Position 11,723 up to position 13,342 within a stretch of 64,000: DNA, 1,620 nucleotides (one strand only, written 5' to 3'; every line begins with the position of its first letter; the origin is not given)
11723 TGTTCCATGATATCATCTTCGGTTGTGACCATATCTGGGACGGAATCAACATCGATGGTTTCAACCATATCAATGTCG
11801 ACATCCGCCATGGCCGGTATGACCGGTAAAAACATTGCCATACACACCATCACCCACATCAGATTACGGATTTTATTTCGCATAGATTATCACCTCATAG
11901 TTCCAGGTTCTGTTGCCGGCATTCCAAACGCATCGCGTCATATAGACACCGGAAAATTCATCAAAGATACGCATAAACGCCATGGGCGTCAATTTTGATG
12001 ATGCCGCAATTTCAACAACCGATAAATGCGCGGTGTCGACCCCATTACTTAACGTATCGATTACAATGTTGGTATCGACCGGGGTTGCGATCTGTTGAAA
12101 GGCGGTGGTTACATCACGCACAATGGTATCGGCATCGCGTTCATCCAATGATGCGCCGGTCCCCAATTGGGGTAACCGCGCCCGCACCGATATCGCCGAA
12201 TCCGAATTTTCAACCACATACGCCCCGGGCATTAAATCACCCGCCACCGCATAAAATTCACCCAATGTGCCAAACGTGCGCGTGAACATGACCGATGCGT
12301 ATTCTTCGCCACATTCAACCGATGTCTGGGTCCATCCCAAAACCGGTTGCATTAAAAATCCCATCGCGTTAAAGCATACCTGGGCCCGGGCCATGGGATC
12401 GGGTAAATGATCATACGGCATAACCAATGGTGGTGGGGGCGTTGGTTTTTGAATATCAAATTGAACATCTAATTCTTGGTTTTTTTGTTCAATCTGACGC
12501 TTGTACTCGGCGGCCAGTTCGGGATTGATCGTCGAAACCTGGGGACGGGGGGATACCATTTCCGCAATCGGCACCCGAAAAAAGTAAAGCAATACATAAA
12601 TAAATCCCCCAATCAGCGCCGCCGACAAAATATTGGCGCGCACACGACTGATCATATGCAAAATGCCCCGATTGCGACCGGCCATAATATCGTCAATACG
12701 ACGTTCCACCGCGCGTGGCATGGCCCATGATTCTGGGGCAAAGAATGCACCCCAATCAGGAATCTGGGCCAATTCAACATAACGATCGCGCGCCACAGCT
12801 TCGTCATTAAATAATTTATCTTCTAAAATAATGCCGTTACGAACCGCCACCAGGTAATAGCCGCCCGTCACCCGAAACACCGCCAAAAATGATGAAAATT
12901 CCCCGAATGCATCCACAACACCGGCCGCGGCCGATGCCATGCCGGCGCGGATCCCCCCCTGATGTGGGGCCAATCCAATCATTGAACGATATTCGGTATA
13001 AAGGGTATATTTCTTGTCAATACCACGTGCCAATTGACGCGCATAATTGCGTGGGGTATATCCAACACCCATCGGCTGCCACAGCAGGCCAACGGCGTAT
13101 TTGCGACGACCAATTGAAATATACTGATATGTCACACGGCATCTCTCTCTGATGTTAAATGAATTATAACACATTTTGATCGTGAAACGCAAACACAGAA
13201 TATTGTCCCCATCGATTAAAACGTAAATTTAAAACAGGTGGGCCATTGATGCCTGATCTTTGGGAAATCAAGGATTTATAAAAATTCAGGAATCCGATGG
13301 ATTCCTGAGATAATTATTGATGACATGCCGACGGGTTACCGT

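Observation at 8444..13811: Orphan type IVb-pilus / T2SS-like inner-membrane assembly module inserted between lpxC and gyrB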

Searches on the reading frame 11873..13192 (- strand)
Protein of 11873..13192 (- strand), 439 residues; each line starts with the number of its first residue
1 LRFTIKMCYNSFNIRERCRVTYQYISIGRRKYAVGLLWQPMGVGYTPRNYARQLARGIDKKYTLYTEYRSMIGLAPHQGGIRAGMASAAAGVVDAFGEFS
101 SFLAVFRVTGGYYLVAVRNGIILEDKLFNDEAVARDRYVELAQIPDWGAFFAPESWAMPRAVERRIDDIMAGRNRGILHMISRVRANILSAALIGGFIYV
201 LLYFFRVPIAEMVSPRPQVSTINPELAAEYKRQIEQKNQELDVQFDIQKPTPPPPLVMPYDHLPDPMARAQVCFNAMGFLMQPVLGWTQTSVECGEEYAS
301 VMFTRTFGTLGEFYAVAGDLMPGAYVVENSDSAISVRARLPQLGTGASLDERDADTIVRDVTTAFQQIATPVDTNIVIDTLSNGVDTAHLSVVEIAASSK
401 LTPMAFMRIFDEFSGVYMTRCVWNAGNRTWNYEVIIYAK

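Call 3: search_protein_families(library=pfam, proteins=[window:11873-13192:-], max_evalue=1)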
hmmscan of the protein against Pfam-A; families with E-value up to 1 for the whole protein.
window:11873-13192:- (439 aa): 1 family
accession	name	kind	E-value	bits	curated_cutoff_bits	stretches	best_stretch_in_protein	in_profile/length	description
PF06864.17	PAP_PilO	-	3e-09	36.7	26.7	1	33-308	2-275/419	Pilin accessory protein (PilO)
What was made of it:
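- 11873..13135 (-): PilO2/BfpC-type bitopic protein (420 aa). It has a cytoplasmic actin-like domain (residues 1-155), a transmembrane helix (about 165-185), a coiled segment, and a periplasmic region with two ferredoxin-like repeats (240-420). It is the GspL-like connector. PF06864 36.7 bits, above the cutoff (call 3).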

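Call 4: search_protein_families(library=ncbifam, proteins=[window:11873-13192:-], max_evalue=1)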
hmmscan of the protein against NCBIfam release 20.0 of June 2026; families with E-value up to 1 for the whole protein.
window:11873-13192:- (439 aa): 0 families

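Call 10: find_homologous_proteins(query=window:11873-13192:-)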
Query window:11873-13192:- (439 aa): 716 proteins with E <= 0.001 among 8000 candidates; the best 120 are listed.
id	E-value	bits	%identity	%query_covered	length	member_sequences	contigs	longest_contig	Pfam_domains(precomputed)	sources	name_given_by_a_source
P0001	2.0e-281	951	99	96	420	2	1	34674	PF06864.18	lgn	-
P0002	2.1e-231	786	81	96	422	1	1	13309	PF06864.18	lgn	-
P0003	1.4e-218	744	75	96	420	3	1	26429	PF06864.18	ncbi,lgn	-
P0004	2.1e-179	615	65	96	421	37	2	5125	PF06864.18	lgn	-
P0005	2.3e-174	598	63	95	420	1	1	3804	PF06864.18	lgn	-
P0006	2.6e-174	598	63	95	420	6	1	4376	-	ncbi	-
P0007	3.8e-173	594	62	95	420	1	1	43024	PF06864.18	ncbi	-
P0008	3.9e-173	594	62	95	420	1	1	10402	PF06864.18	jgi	-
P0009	4.4e-173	594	63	95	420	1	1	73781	PF06864.18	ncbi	-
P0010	2.5e-171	588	60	96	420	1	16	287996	PF06864.18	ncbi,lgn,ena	-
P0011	4.6e-171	587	60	95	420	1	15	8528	PF06864.18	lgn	-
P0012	4.6e-171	587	60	96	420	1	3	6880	PF06864.18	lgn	-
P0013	5.1e-171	587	62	96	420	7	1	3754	PF06864.18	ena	-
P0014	6.1e-171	587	61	96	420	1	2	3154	PF06864.18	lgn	-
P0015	6.4e-171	587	60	96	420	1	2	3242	PF06864.18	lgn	-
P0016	8.2e-171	586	61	95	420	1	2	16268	PF06864.18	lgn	-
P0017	1.0e-170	586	60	95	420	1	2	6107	PF06864.18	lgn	-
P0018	1.2e-170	586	60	95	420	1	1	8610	PF06864.18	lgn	-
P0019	1.4e-170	586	61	95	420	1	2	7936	PF06864.18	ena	-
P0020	4.4e-170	584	62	95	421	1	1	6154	PF06864.18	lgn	-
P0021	4.6e-170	584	60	95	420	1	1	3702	PF06864.18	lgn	-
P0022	5.1e-170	584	60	95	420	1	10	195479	PF06864.18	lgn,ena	-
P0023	5.9e-170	584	60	95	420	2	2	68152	PF06864.18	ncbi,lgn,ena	-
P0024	6.7e-170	583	60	95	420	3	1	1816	PF06864.18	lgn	-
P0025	8.4e-170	583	60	96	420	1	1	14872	PF06864.18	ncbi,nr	ncbi:MAG: type 4b pilus protein PilO2 [Alphaproteobacteria bacterium]|nr:type 4b pilus protein PilO2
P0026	1.5e-169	582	61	95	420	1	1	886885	PF06864.18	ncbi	-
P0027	1.5e-169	582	61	95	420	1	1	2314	PF06864.18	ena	-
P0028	1.6e-169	582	60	96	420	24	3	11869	PF06864.18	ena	-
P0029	1.8e-169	582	60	95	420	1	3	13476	PF06864.18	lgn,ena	-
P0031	2.0e-169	582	61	95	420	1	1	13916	PF06864.18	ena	-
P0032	2.5e-169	582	60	95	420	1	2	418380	PF06864.18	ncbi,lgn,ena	-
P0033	3.0e-169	581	60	96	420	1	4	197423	PF06864.18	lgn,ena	-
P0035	5.1e-169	580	58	99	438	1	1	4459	PF06864.18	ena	-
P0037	6.9e-169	580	61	96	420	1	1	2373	PF06864.18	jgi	-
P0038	9.4e-169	580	60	95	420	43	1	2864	PF06864.18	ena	-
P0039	4.2e-168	577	60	96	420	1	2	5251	PF06864.18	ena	-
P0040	1.1e-167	576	62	95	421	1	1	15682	PF06864.18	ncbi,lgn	-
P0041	1.5e-167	576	59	95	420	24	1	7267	PF06864.18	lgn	-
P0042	4.3e-167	574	61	95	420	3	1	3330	PF06864.18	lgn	-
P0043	4.8e-167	574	58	95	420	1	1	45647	PF06864.18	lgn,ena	-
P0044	6.2e-167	574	61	95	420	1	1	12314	PF06864.18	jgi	-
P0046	7.1e-167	573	60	95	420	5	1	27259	PF06864.18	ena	-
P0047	1.0e-166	573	59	95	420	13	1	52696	PF06864.18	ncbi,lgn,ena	-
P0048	1.2e-166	573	59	99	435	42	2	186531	PF06864.18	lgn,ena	-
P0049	1.2e-166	573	59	96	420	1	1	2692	PF06864.18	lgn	-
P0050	1.4e-166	572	60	95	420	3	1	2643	PF06864.18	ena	-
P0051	1.7e-166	572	60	95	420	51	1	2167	PF06864.18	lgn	-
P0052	2.0e-166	572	59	95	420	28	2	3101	PF06864.18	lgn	-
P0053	2.2e-166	572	59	97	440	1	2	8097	PF06864.18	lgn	-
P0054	2.8e-166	571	59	95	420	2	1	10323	PF06864.18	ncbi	-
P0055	3.0e-166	571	59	95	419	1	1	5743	PF06864.18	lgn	-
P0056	3.9e-166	571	59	95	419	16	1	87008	PF06864.18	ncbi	-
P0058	8.8e-166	570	60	95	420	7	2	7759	PF06864.18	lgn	-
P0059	9.0e-166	570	59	95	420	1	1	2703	PF06864.18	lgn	-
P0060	1.1e-165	570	58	95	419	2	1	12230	PF06864.18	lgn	-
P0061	1.6e-165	569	61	96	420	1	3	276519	-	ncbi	-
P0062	1.6e-165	569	60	96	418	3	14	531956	PF06864.18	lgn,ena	-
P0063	2.0e-165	569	58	95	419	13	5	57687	PF06864.18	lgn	-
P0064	2.1e-165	569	58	95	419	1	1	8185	PF06864.18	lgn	-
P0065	2.4e-165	568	59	95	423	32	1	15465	PF06864.18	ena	-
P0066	2.4e-165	568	59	95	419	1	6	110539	PF06864.18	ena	-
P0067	2.6e-165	568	58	96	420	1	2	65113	PF06864.18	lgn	-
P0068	2.9e-165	568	58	95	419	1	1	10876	PF06864.18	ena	-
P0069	3.0e-165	568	59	95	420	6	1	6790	PF06864.18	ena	-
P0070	3.1e-165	568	58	97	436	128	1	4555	PF06864.18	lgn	-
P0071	3.3e-165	568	59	95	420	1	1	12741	PF06864.18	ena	-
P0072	3.5e-165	568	58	96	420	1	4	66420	PF06864.18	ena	-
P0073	3.7e-165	568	58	95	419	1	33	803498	PF06864.18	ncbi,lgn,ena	-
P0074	3.8e-165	568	58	95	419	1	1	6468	PF06864.18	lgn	-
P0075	4.9e-165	567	58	96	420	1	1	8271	PF06864.18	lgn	-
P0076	5.3e-165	567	60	95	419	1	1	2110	PF06864.18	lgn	-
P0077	6.4e-165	567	59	95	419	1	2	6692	PF06864.18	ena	-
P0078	8.6e-165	567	59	95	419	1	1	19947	PF06864.18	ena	-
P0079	9.0e-165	566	60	95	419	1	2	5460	PF06864.18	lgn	-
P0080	9.1e-165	566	60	95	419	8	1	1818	PF06864.18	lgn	-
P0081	1.0e-164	566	58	95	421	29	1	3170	PF06864.18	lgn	-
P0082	1.3e-164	566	59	95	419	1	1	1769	PF06864.18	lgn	-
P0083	1.4e-164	566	59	95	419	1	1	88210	PF06864.18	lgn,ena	-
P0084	1.7e-164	566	59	95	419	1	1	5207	PF06864.18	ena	-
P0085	1.8e-164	566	57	95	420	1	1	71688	PF06864.18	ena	-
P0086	2.0e-164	565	59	95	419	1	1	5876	PF06864.18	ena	-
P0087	2.0e-164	565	58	99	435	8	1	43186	PF06864.18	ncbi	-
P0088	2.0e-164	565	59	95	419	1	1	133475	PF06864.18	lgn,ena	-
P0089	2.0e-164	565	60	95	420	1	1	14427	PF06864.18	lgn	-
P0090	2.0e-164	565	59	96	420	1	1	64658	PF06864.18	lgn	-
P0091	2.0e-164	565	59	95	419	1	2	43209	PF06864.18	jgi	-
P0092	2.0e-164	565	59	95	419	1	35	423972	PF06864.18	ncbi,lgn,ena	-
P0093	2.1e-164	565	59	95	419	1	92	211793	PF06864.18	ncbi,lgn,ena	-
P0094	2.1e-164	565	59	95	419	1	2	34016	PF06864.18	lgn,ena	-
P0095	2.5e-164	565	58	95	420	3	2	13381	PF06864.18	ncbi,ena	-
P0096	2.5e-164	565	58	95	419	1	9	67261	PF06864.18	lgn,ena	-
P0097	2.7e-164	565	58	96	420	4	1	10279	PF06864.18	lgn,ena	-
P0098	2.8e-164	565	59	96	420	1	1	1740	PF06864.18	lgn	-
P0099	2.9e-164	565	59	95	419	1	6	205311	PF06864.18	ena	-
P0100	2.9e-164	565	59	95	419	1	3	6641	PF06864.18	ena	-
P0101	3.0e-164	565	59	95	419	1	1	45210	PF06864.18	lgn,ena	-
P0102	3.2e-164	565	58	95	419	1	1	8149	PF06864.18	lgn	-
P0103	3.3e-164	565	56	99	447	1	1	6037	PF06864.18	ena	-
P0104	4.0e-164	564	59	95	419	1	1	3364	PF06864.18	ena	-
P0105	4.0e-164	564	57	95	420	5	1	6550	PF06864.18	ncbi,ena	-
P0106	4.2e-164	564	59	95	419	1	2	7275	PF06864.18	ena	-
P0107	4.2e-164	564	59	95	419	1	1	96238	PF06864.18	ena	-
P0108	4.5e-164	564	58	96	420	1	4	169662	PF06864.18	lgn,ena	-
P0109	5.3e-164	564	59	95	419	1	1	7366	PF06864.18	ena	-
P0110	6.7e-164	564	59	95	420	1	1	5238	PF06864.18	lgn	-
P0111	6.7e-164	564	59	95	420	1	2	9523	PF06864.18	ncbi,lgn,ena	-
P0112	6.8e-164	564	58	95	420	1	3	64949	PF06864.18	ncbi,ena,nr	ncbi:MAG: type 4b pilus protein PilO2 [Alphaproteobacteria bacterium]|nr:type 4b pilus protein PilO2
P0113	7.2e-164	564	59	95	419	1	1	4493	PF06864.18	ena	-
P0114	7.3e-164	564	59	95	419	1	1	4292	PF06864.18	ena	-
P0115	7.3e-164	563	59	95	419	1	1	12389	PF06864.18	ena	-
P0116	7.4e-164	563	59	95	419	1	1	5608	PF06864.18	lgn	-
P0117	7.5e-164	563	59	95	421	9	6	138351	PF06864.18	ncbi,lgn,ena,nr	ncbi:MAG: type 4b pilus protein PilO2 [Alphaproteobacteria bacterium]|nr:type 4b pilus protein PilO2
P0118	7.5e-164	563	59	95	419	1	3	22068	PF06864.18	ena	-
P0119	8.0e-164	563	59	95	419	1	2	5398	PF06864.18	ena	-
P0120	9.1e-164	563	59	95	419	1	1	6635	PF06864.18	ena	-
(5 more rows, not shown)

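Call 12: find_encoding_contigs(protein=P0026, flank=10000, max_places=3)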
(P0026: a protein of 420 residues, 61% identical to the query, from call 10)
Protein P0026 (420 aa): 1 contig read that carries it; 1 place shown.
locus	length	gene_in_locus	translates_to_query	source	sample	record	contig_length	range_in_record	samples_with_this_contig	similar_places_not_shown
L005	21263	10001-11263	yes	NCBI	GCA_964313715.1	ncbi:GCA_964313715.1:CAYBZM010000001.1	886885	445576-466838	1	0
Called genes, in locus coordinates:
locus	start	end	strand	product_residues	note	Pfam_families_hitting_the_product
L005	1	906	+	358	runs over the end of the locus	PF00145:DNA_methylase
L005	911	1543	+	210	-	-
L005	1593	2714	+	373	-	PF03235:GmrSD_N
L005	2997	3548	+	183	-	-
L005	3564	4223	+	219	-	PF10544:T5orf172, PF13455:MUG113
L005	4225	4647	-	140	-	-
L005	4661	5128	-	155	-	-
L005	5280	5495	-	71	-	PF12728:HTH_17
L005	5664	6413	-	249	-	-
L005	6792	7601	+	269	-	PF04028:DUF374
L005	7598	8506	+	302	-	PF02606:LpxK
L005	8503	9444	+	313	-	PF03331:LpxC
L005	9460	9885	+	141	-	-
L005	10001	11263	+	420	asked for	PF06864:PAP_PilO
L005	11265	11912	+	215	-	-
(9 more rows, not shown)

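Call 13: find_encoding_contigs(protein=P0073, flank=10000, max_places=3)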
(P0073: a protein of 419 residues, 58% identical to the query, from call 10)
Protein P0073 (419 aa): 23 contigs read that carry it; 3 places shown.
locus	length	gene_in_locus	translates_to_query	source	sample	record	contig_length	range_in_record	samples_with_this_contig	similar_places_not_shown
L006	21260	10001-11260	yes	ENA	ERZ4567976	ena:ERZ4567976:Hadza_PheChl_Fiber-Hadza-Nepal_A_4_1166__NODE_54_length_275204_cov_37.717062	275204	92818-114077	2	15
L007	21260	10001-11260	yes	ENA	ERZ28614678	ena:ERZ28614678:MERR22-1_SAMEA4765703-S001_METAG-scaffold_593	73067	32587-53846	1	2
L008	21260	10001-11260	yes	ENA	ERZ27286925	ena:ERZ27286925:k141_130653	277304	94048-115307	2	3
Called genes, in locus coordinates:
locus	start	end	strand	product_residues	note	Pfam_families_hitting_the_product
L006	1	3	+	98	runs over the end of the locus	PF05101:VirB3 (weak)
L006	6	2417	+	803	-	PF27097:VirB4_TrbE_N, PF03135:CagE_TrbE_VirB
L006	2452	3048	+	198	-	-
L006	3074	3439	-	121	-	PF12702:Lipocalin_3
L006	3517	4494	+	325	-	-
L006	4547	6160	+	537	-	PF00005:ABC_tran, PF05970:PIF1 (faint), PF13476:AAA_23 (faint), PF13555:AAA_29 (faint), PF02463:SMC_N (weak), PF12848:ABC_tran_Xtn (weak), PF00005:ABC_tran, PF13304:AAA_21 (weak), +1 more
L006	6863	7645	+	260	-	PF04028:DUF374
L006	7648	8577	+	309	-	PF02606:LpxK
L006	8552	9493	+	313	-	PF03331:LpxC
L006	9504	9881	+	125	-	-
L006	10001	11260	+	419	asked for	PF06864:PAP_PilO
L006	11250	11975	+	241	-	-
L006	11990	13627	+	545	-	PF00437:T2SSE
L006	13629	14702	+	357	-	PF00482:T2SSF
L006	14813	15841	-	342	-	-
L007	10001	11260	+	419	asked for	PF06864:PAP_PilO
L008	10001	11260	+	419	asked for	PF06864:PAP_PilO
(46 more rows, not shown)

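Call 14: find_related_loci(query=window:11873-13135:-, collection=genome_contigs, flank=10000)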
Query window:11873-13135:- (420 aa) in genome_contigs; peptide patterns used: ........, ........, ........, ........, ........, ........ (x = any residue, [..] = any of these).
87 stretches matched a pattern; 1 encode a relative of the query (tblastn E <= 1e-3); 1 distinct loci.
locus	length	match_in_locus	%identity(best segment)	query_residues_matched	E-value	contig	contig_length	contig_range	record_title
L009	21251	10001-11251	56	4-420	2e-163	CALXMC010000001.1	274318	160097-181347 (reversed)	MAG: uncultured Alphaproteobacteria bacterium isolate BRZ_EE__bin33 genome assembly, contig: BRZ_EE__NODE_23_length_2743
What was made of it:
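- The window's own genome was not in the species-representative collection (call 14).
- Tried and rejected: It returned one relative (L009) and not the window's own genome (call 14).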

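Call 17: search_dna_similar(query=window:11873-13135:-, collection=plasmids, mode=protein, max_rows=25, max_evalue=0.001)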
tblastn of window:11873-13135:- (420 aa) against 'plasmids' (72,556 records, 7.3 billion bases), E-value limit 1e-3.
Records with a match: 41; places in all: 41; records where one place covers at least 80% of the query: 29.
Best place of each record, by identity: <60% 41.
By first word of the organism name: Pseudomonas 23; Escherichia 6; Burkholderia 3; Bosea 2; Methylorubrum 1; Salmonella 1; Priestia 1; Cupriavidus 1; Hydrogenophaga 1; Bordetella 1; and 1 more.
By predicted mobility (MOB-suite, as given by PLSDB): non-mobilizable 24; conjugative 11; mobilizable 6.
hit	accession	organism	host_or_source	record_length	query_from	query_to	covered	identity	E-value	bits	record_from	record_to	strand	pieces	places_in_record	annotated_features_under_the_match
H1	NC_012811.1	Methylorubrum extorquens AM1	-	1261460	6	405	95%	21.3%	2e-7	61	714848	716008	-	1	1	none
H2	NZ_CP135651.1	Escherichia coli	-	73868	6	420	99%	20.0%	1e-6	59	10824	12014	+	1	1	hypothetical protein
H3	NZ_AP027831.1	Escherichia coli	Homo sapiens,whole organism,feces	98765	6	420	99%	20.0%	3e-6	57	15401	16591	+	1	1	type 4b pilus protein PilO2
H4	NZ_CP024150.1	Escherichia coli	single cell,clinical patient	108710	6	420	99%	20.0%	3e-6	57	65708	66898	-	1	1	type 4b pilus protein PilO2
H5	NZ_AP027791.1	Escherichia coli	-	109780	6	420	99%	20.0%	3e-6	57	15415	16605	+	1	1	type 4b pilus protein PilO2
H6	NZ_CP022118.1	Salmonella enterica subsp. enterica serovar Macclesfield ...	-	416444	6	411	97%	20.3%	4e-8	63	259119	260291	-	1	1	pilO2: type 4b pilus protein PilO2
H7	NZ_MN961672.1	Pseudomonas aeruginosa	-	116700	7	350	82%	23.7%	6e-5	53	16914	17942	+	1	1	pilO2: type 4b pilus protein PilO2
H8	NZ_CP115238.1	Pseudomonas aeruginosa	Homo sapiens,culture samples from human ...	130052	7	350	82%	23.7%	6e-5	53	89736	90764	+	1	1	pilO2: type 4b pilus protein PilO2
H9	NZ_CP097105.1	Pseudomonas sp. NY11382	Homo sapiens,Airway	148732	7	350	82%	23.7%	6e-5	53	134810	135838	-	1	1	pilO2: type 4b pilus protein PilO2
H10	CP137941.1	Pseudomonas aeruginosa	Homo sapiens,bronchoalveolar lavage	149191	7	350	82%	23.7%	6e-5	53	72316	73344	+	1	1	pilO2: type 4b pilus protein PilO2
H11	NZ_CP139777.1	Pseudomonas asiatica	isolate,activated sludge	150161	7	350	82%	23.7%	6e-5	53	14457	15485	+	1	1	pilO2: type 4b pilus protein PilO2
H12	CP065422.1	Priestia aryabhattai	cell culture,soil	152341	7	350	82%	23.7%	6e-5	53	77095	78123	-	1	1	pilO2: type 4b pilus protein PilO2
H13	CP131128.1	Pseudomonas hunanensis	isolate,activated sludge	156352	7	350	82%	23.7%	6e-5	53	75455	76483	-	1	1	hypothetical protein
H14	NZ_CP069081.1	Pseudomonas putida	-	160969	7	350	82%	23.7%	6e-5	53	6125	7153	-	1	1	pilO2: type 4b pilus protein PilO2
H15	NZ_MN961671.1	Pseudomonas aeruginosa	-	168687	7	350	82%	23.7%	6e-5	53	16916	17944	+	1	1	pilO2: type 4b pilus protein PilO2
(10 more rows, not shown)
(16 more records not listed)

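Call 18: search_solved_structures(query=window:11873-13135:-, max_evalue=10)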
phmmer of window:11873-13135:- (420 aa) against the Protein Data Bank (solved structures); distinct sequences matched with E-value up to 10: 3.
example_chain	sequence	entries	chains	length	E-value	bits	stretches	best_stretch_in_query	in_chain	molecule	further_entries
7kak_A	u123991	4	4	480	0.2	13.5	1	25-101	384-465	Protein transport channel Sec61 complex, alpha subunit (Sec61)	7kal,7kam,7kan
9i78_1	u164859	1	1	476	0.44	12.3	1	25-103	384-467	Translocon Sec61/SecY plug domain-containing protein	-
3byw_A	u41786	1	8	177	0.49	12.2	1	311-374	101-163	Putative arabinofuranosyltransferase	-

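Call 19: get_annotated_region(hit=H1, flank=12000)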
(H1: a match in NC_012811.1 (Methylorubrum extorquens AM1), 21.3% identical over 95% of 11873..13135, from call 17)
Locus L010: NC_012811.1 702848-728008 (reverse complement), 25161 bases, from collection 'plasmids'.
description: Methylorubrum extorquens AM1 megaplasmid, complete sequence
organism: Methylorubrum extorquens AM1 (NCBI taxid 272630)
taxonomy: Bacteria; Pseudomonadota; Alphaproteobacteria; Hyphomicrobiales; Methylobacteriaceae; Methylorubrum; Methylorubrum extorquens; Methylorubrum extorquens AM1
host: -; source: -; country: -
typing (MOB-suite, as given by PLSDB): non-mobilizable; replicon rep_cluster_56; mating-pair formation MPF_I
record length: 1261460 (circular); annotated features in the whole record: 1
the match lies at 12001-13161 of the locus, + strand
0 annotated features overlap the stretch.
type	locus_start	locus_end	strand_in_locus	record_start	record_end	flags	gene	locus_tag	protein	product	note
